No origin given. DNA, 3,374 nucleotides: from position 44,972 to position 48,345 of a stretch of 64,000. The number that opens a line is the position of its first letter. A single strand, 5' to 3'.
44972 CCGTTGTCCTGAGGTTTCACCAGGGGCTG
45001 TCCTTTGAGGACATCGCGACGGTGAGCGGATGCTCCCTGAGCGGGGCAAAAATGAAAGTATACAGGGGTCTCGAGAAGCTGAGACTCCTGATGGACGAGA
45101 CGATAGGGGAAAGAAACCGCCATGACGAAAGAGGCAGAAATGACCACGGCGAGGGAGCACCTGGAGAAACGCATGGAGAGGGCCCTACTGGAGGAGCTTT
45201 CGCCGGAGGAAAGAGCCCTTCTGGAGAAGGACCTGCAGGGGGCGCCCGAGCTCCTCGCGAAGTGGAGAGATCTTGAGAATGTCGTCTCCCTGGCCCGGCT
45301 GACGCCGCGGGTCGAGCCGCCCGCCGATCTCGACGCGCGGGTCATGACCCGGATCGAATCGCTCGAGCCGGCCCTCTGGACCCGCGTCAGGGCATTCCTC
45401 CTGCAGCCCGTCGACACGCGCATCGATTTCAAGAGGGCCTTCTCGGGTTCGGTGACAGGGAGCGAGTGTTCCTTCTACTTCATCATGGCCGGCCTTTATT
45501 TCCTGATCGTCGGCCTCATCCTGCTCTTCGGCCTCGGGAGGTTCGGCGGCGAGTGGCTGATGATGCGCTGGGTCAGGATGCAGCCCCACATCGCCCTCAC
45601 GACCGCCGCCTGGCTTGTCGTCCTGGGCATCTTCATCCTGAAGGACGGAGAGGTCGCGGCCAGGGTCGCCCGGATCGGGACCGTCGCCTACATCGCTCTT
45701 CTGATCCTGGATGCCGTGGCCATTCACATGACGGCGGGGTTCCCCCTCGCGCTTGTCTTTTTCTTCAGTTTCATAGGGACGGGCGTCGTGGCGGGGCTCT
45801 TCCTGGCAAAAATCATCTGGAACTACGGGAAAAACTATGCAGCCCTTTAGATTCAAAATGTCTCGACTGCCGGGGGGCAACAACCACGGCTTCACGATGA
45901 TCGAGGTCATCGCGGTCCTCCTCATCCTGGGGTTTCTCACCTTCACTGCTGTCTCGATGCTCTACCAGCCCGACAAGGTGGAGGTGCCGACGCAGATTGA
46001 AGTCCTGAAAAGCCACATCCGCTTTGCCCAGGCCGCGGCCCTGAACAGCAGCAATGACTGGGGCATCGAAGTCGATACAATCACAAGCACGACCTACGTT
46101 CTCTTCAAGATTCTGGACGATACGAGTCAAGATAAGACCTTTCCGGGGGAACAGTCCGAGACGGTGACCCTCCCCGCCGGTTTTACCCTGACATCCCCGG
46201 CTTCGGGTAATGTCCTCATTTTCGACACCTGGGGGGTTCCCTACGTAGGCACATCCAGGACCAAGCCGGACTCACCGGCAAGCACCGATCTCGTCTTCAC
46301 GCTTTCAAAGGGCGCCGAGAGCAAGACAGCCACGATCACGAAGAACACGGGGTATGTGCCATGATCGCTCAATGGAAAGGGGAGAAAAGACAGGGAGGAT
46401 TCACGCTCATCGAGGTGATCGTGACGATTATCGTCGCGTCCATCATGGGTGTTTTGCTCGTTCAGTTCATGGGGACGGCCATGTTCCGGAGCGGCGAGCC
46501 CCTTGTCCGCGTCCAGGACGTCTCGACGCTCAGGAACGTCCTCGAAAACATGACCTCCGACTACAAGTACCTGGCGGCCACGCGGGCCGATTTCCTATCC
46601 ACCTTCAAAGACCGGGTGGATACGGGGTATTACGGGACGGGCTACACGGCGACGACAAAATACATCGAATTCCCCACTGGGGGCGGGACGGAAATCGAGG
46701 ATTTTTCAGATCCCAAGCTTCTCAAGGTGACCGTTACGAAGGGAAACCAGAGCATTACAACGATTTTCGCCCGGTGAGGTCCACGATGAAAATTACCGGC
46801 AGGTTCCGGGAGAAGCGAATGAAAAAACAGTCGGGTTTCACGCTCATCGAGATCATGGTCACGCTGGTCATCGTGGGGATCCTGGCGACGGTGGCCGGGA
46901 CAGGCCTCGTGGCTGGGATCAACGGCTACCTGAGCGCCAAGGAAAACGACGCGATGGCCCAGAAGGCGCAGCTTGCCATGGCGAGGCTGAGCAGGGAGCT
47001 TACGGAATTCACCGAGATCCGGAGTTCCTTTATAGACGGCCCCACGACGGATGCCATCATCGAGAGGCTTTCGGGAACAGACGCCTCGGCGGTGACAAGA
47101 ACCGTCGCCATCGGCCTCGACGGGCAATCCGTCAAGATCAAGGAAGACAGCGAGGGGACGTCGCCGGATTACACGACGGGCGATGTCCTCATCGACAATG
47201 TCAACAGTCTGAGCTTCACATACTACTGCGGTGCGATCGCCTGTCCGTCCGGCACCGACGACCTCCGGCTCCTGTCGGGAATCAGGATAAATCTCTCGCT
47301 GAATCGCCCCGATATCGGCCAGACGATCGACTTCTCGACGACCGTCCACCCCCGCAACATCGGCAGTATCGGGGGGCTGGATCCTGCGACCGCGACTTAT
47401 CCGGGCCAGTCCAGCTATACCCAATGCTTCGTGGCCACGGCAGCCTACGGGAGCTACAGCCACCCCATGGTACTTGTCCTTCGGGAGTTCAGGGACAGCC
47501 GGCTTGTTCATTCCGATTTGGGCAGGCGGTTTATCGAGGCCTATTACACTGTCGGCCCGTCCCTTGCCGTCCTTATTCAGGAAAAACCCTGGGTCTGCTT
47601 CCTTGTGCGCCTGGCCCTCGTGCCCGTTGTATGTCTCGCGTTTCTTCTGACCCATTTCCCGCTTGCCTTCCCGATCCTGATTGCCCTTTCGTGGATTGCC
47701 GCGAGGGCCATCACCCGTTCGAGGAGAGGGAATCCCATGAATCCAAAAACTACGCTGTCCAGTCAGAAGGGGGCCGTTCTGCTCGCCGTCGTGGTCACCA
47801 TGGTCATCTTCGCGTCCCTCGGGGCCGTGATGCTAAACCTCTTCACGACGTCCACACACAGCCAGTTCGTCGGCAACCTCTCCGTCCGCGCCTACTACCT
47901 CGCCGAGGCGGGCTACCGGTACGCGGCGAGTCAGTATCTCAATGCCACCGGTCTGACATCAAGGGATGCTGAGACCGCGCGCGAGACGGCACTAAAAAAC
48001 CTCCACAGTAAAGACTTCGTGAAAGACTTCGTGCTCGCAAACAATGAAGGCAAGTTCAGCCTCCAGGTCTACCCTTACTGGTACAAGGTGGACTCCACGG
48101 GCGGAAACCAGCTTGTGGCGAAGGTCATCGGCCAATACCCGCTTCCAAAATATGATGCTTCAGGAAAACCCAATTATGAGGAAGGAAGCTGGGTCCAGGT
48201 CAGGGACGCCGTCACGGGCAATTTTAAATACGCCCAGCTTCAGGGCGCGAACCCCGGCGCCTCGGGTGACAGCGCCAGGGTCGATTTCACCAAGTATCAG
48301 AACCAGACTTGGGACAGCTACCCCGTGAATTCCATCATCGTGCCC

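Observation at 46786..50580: Pilin polyprotein: two prepilin peptidase sites in a single ORF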

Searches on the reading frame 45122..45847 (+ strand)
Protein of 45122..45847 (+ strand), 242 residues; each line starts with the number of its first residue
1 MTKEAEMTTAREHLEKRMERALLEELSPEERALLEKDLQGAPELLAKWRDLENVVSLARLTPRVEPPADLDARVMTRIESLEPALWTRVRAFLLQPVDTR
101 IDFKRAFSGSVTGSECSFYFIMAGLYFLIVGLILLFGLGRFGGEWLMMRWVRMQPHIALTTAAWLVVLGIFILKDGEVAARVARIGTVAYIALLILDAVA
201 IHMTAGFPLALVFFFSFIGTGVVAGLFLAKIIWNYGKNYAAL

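Call 49: search_protein_families(library=pfam, proteins=[window:45122-45847:+], max_evalue=0.0001)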
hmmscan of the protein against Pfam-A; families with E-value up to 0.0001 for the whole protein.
window:45122-45847:+ (242 aa): 0 families

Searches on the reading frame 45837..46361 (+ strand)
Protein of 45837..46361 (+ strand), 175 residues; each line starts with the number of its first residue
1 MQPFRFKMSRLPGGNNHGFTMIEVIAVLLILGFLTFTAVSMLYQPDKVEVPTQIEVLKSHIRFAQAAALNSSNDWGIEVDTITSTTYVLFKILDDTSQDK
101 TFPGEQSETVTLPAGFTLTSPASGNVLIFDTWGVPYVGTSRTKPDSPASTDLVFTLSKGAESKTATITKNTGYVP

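Call 3: search_protein_families(library=pfam, proteins=[window:45837-46361:+], max_evalue=0.1)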
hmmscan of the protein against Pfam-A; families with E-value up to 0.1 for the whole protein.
window:45837-46361:+ (175 aa): 2 families
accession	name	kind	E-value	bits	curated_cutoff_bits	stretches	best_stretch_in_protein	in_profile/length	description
PF07963.17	N_methyl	-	6e-05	22.9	21.2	1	15-35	3-23/27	Prokaryotic N-terminal methylation motif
PF12019.13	GspH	-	0.02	15.8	21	1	55-168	3-103/108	Type II transport protein GspH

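Call 4: search_protein_families(library=ncbifam, proteins=[window:45837-46361:+], max_evalue=0.1)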
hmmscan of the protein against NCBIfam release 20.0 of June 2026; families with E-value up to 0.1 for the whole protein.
window:45837-46361:+ (175 aa): 7 families
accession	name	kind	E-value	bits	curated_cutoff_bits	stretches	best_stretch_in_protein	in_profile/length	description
NF040982.1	ComGD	equivalog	2.9e-08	34.2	70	1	17-126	2-109/139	competence type IV pilus minor pilin ComGD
TIGR01708.2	typeII_sec_gspH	equivalog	3.6e-06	27.1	80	1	17-81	2-67/169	type II secretion system minor pseudopilin GspH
TIGR02532.1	IV_pilin_GFxxxE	domain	4.2e-05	23.2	16.3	1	17-35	2-20/24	prepilin-type N-terminal cleavage/methylation domain-containing protein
TIGR01710.1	typeII_sec_gspG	equivalog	0.00036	20.6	88.85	1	17-56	1-44/134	type II secretion system major pseudopilin GspG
NF041013.1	T4P_ComGE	equivalog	0.0075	16.4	49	1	15-44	2-31/83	competence type IV pilus minor pilin ComGE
NF040999.1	pilin_ComGC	equivalog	0.031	14.5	75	1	17-43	2-28/84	competence type IV pilus major pilin ComGC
NF041002.1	pilin_ComGF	equivalog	0.043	14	80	1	16-49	1-34/139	competence type IV pilus minor pilin ComGF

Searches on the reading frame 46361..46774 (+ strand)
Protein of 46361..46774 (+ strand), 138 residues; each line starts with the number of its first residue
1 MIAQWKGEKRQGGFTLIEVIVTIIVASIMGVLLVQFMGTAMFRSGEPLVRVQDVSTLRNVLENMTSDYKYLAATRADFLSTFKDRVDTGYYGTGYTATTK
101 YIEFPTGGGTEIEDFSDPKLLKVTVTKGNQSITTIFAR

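Call 3: search_protein_families(library=pfam, proteins=[window:46361-46774:+], max_evalue=0.1)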
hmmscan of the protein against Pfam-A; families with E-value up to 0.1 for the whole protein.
window:46361-46774:+ (138 aa): 2 families
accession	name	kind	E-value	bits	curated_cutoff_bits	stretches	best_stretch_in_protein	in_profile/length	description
PF07963.17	N_methyl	-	2.1e-06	27.5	21.2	1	9-33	2-26/27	Prokaryotic N-terminal methylation motif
PF04186.18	FxsA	-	0.0077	16.8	25.2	1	14-66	6-58/109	FxsA cytoplasmic membrane protein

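Call 4: search_protein_families(library=ncbifam, proteins=[window:46361-46774:+], max_evalue=0.1)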
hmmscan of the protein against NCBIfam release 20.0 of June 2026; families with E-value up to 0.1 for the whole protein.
window:46361-46774:+ (138 aa): 9 families
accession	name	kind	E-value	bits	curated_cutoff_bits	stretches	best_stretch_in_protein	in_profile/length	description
TIGR02532.1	IV_pilin_GFxxxE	domain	9.4e-05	22.1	16.3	1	11-33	1-23/24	prepilin-type N-terminal cleavage/methylation domain-containing protein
TIGR02599.1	TIGR02599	subfamily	0.0002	20.7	256.5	1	13-67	1-55/361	Verru_Chthon cassette protein C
TIGR02523.1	type_IV_pilV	equivalog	0.00092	19.7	52.2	1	11-80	1-70/139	type IV pilus modification protein PilV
TIGR01710.1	typeII_sec_gspG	equivalog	0.0035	17.4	88.85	1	13-70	2-58/134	type II secretion system major pseudopilin GspG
NF038304.1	EPS_HpsC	equivalog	0.0074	15.9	200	1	6-37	15-46/318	hormogonium polysaccharide secretion pseudopilin HpsC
NF041002.1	pilin_ComGF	equivalog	0.0095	16.2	80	1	12-40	2-30/139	competence type IV pilus minor pilin ComGF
NF007800.0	PRK10506.1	equivalog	0.011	15.5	158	1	8-32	5-29/163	prepilin peptidase-dependent protein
NF008528.1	PRK11463.1-2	subfamily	0.02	14.9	40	1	15-67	8-60/109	FxsA family membrane protein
TIGR01708.2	typeII_sec_gspH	equivalog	0.098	12.6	80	0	11-38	1-28/169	type II secretion system minor pseudopilin GspH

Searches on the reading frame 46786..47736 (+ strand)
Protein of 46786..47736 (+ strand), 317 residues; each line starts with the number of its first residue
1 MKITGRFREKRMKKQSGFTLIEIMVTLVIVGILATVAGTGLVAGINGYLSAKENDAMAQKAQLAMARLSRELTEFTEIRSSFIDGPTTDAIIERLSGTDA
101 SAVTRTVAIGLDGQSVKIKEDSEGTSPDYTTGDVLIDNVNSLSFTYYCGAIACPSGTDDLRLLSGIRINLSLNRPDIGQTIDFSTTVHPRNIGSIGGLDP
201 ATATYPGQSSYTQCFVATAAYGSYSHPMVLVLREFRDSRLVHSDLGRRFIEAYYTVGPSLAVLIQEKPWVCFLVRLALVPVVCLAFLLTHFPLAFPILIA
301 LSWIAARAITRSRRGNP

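Call 3: search_protein_families(library=pfam, proteins=[window:46786-47736:+], max_evalue=0.1)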
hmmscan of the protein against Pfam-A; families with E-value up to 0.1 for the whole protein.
window:46786-47736:+ (317 aa): 1 family
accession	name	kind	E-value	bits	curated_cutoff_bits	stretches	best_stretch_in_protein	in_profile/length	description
PF07963.17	N_methyl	-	5.1e-10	38.9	21.2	1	12-37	1-26/27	Prokaryotic N-terminal methylation motif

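Call 4: search_protein_families(library=ncbifam, proteins=[window:46786-47736:+], max_evalue=0.1)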
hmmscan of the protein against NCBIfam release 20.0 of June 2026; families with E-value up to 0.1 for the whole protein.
window:46786-47736:+ (317 aa): 16 families
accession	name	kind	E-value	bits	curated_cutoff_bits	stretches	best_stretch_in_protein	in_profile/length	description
NF041770.1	CFI_box_CTERM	domain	2.2e-23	81.8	40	1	214-282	1-69/69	CFI-box-CTERM domain-containing protein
TIGR02532.1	IV_pilin_GFxxxE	domain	2.3e-08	33.6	16.3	1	15-37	1-23/24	prepilin-type N-terminal cleavage/methylation domain-containing protein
TIGR01710.1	typeII_sec_gspG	equivalog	5.6e-06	26.4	88.85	1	16-73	1-50/134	type II secretion system major pseudopilin GspG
NF007800.0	PRK10506.1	equivalog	3.6e-05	23.7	158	1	10-63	3-49/163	prepilin peptidase-dependent protein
TIGR01708.2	typeII_sec_gspH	equivalog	4.8e-05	23.4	80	1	15-37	1-23/169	type II secretion system minor pseudopilin GspH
NF007862.0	PRK10574.1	equivalog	7e-05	23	138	1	12-37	1-26/145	prepilin peptidase-dependent pilin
NF041775.1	typeIV_PilA_Myxo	equivalog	0.0017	18.4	400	1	14-38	9-33/214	type IV pilin protein PilA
NF040999.1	pilin_ComGC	equivalog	0.0057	16.8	75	1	15-34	1-20/84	competence type IV pilus major pilin ComGC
TIGR01711.1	gspJ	equivalog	0.01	15.6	64.85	1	17-88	2-72/192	type II secretion system minor pseudopilin GspJ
NF038303.1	EPS_HpsB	equivalog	0.011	15.7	150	1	14-35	1-22/211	hormogonium polysaccharide secretion pseudopilin HpsB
NF041013.1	T4P_ComGE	equivalog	0.039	14.1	49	1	13-36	1-24/83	competence type IV pilus minor pilin ComGE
NF007660.0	PRK10332.1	equivalog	0.04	14.4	86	1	11-104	4-83/107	prepilin-type N-terminal cleavage/methylation domain-containing protein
TIGR02596.1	TIGR02596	subfamily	0.045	13.8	70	1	18-54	1-38/196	Verru_Chthon cassette protein D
TIGR02599.1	TIGR02599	subfamily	0.05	12.8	256.5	1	17-74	1-58/361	Verru_Chthon cassette protein C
NF041002.1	pilin_ComGF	equivalog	0.079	13.2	80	0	15-37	1-23/139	competence type IV pilus minor pilin ComGF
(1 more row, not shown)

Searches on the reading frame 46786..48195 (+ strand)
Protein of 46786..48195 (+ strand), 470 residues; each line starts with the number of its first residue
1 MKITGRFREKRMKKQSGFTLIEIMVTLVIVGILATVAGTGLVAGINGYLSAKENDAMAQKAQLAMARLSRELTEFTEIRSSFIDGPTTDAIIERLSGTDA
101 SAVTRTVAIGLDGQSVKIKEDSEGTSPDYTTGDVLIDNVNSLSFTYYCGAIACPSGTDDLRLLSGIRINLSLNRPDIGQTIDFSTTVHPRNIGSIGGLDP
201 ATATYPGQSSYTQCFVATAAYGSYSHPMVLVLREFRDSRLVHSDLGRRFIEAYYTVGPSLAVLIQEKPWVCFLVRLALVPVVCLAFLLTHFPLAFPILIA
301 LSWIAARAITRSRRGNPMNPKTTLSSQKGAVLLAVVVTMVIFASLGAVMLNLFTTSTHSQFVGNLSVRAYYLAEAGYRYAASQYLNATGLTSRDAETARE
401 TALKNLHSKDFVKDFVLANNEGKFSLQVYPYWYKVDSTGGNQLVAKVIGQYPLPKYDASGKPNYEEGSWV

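Call 64: predict_structure(alignment_id=A5)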
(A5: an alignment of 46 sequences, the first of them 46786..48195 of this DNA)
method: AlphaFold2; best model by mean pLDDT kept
length: 470 residues; sequences in the alignment: 46
mean_pLDDT: 76.8   pTM: 0.51
mean pLDDT of the five models: 76.8, 76.0, 74.4, 74.4, 74.0
residues with pLDDT >= 90: 121; 70-90: 229; 50-70: 58; < 50: 62
segments of 3 or more residues with pLDDT < 50: 1-3, 5-7, 11-17, 193-212, 354-359, 454-470
pLDDT, mean of each block of 10 residues (from residue 1): 46 52 79 75 75 84 91 81 71 80 87 95 82 95 90 74 88 90 88 49 43 77 90 94 95 93 92 94 92 85 87 64 53 74 68 49 65 78 83 88 79 77 76 81 79 46 35
secondary structure, 60 per line:
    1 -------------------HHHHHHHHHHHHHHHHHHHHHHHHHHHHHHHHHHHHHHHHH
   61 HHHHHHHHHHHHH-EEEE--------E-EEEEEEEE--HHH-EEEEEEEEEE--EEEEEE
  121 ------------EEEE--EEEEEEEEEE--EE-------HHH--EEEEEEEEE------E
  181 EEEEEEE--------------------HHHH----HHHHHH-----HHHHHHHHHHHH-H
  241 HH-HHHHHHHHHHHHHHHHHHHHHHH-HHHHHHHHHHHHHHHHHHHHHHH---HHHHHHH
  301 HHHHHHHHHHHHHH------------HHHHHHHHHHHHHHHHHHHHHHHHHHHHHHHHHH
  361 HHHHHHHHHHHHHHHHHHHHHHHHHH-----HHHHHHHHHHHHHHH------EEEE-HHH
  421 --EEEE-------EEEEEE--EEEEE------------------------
elements in order: H20-73 E75-78 E89-96 E103-112 E115-120 E133-136 E139-148 E165-173 E180-187 H208-211 H216-221 H227-238 H244-266 H268-290 H294-314 H327-386 H392-406 E413-416 E423-426 E434-439 E442-446

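Call 66: fold_search(model_id=the predicted structure, library=pdb)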
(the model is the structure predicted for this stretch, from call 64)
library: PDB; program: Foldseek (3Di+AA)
matches with E <= 10: 566; with E <= 0.001: 8
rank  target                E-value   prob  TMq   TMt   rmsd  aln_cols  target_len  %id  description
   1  3cfi_E                9.2e-05  1.00  0.24  0.63   5.3       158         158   14  Nanobody-aided structure determination of the EPSI:EPSJ pseudopilin heterdimer from Vibrio Vulnificus (released 2009-01-13)
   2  3cfi_H                9.7e-05  1.00  0.23  0.62   5.8       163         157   15  Nanobody-aided structure determination of the EPSI:EPSJ pseudopilin heterdimer from Vibrio Vulnificus (released 2009-01-13)
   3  3cfi_B                1.1e-04  1.00  0.23  0.62   5.5       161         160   14  Nanobody-aided structure determination of the EPSI:EPSJ pseudopilin heterdimer from Vibrio Vulnificus (released 2009-01-13)
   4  2ret_H                1.3e-04  1.00  0.23  0.60   5.5       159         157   16  The crystal structure of a binary complex of two pseudopilins: EpsI and EpsJ from the Type 2 Secretion System of Vibri (released 2008-02-05)
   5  3cfi_K                1.5e-04  1.00  0.23  0.63   5.5       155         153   15  Nanobody-aided structure determination of the EPSI:EPSJ pseudopilin heterdimer from Vibrio Vulnificus (released 2009-01-13)
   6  2ret_D                2.0e-04  1.00  0.22  0.61   5.5       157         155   16  The crystal structure of a binary complex of two pseudopilins: EpsI and EpsJ from the Type 2 Secretion System of Vibri (released 2008-02-05)
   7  2ret_B                2.2e-04  1.00  0.23  0.60   5.5       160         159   16  The crystal structure of a binary complex of two pseudopilins: EpsI and EpsJ from the Type 2 Secretion System of Vibri (released 2008-02-05)
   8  2ret_F                3.6e-04  1.00  0.23  0.61   5.5       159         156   16  The crystal structure of a binary complex of two pseudopilins: EpsI and EpsJ from the Type 2 Secretion System of Vibri (released 2008-02-05)
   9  5g23_C                1.3e-03  1.00  0.23  0.52   4.5       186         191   13  Type IV-like pilin TTHA1219 from Thermus thermophilus (released 2016-09-14)
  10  7b2a                  1.1e-01  0.23  0.09  0.22  12.6       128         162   10  Complement inhibitor CirpA5 from Rhipicephalus appendiculatus (released 2021-12-08)
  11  7un6_B                1.7e-01  0.14  0.07  0.13  17.3       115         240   10  Complex of UBE2O with NAP1L1 (released 2022-08-03)
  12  4ezp_B                2.3e-01  0.14  0.14  0.22  15.5       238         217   10  Crystal structure of the substrate binding domain of E.coli DnaK in complex with A3-APO(residues 1 to 20) (released 2013-04-17)
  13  7un6_C                2.6e-01  0.11  0.07  0.13  18.2       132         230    8  Complex of UBE2O with NAP1L1 (released 2022-08-03)
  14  4kop_B                3.0e-01  0.11  0.08  0.19  17.6       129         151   12  Crystal Structure of WHY2 from Arabidopsis thaliana (released 2013-11-13)
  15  4jnj_D                3.4e-01  0.16  0.10  0.28  11.1       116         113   14  Structure based engineering of streptavidin monomer with a reduced biotin dissociation rate (released 2013-05-29)
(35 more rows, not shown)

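Call 81: search_protein_families(library=ncbifam, alignment_id=A5, max_evalue=0.001)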
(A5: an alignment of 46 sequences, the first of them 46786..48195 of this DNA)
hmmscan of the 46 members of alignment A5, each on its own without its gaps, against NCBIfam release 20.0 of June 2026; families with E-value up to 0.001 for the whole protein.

A. member 1, window:46786-48195:+ (470 aa): 6 families
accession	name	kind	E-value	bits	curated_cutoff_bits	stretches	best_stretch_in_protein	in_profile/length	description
NF041770.1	CFI_box_CTERM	domain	2.6e-23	81.6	40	1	214-282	1-69/69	CFI-box-CTERM domain-containing protein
TIGR02532.1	IV_pilin_GFxxxE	domain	8.4e-08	31.7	16.3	1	15-37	1-23/24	prepilin-type N-terminal cleavage/methylation domain-containing protein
TIGR01708.2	typeII_sec_gspH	equivalog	2.2e-06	27.8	80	1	15-37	1-23/169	type II secretion system minor pseudopilin GspH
TIGR01710.1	typeII_sec_gspG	equivalog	3.4e-06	27.1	88.85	1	16-73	1-50/134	type II secretion system major pseudopilin GspG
NF007800.0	PRK10506.1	equivalog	4.4e-06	26.6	158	1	10-63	3-49/163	prepilin peptidase-dependent protein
NF007862.0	PRK10574.1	equivalog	2.1e-05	24.7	138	1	12-37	1-26/145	prepilin peptidase-dependent pilin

B. families by the number of members that match (of 46 scanned): 12 families
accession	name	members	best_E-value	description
NF041770.1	CFI_box_CTERM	46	4.2e-25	CFI-box-CTERM domain-containing protein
TIGR02532.1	IV_pilin_GFxxxE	44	1.5e-08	prepilin-type N-terminal cleavage/methylation domain-containing protein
TIGR01708.2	typeII_sec_gspH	24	1e-06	type II secretion system minor pseudopilin GspH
TIGR01710.1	typeII_sec_gspG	17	3e-06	type II secretion system major pseudopilin GspG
NF007862.0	PRK10574.1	11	3e-06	prepilin peptidase-dependent pilin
NF007800.0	PRK10506.1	9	4.4e-06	prepilin peptidase-dependent protein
NF041013.1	T4P_ComGE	9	8.6e-06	competence type IV pilus minor pilin ComGE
NF041002.1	pilin_ComGF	5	2.2e-05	competence type IV pilus minor pilin ComGF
NF041775.1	typeIV_PilA_Myxo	4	1.9e-07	type IV pilin protein PilA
NF038304.1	EPS_HpsC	1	0.00027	hormogonium polysaccharide secretion pseudopilin HpsC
TIGR02599.1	TIGR02599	1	0.00032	Verru_Chthon cassette protein C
NF040999.1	pilin_ComGC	1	0.00058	competence type IV pilus major pilin ComGC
